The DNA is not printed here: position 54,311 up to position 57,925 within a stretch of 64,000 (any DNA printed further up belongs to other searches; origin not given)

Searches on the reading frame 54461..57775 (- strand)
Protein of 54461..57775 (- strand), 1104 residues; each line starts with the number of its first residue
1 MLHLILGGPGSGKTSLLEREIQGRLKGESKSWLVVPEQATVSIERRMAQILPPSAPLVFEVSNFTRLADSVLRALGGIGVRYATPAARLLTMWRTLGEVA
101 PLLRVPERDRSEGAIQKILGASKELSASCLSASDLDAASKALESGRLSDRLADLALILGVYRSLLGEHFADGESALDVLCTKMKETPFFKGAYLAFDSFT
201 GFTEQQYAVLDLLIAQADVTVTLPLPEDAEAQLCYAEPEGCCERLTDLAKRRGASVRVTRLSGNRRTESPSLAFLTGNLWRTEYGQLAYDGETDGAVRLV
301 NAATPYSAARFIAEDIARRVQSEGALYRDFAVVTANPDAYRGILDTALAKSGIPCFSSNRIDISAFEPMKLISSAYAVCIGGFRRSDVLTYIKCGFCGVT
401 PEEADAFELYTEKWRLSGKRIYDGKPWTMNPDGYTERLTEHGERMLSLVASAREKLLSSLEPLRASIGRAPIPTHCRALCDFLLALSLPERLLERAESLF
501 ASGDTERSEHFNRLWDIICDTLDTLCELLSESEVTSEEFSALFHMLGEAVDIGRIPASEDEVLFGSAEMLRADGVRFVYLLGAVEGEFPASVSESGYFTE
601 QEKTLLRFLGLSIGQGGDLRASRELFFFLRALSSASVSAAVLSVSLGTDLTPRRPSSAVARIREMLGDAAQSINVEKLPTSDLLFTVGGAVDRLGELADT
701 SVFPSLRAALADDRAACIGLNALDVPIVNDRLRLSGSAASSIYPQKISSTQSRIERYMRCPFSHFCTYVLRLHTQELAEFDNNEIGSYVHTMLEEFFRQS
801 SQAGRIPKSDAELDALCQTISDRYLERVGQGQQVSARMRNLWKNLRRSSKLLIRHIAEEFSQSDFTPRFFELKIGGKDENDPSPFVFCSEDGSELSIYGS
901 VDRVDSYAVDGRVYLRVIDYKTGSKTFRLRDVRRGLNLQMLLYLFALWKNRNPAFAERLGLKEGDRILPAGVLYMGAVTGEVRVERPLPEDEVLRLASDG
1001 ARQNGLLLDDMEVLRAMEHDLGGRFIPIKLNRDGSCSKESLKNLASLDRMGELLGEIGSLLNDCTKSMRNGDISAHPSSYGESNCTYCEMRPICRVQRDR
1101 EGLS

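Call 89: search_protein_families(library=pfam, proteins=[window:54461-57775:-], max_evalue=0.00001)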
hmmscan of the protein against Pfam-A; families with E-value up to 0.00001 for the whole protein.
window:54461-57775:- (1104 aa): 2 families
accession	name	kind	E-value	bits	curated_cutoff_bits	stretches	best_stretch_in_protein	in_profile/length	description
PF21445.3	ADDB_N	-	5.4e-43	147.7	26.6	1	4-275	1-289/290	ADDB, N-terminal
PF12705.13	PDDEXK_1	-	1.7e-37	130.1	22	1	750-1095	3-247/247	PD-(D/E)XK nuclease superfamily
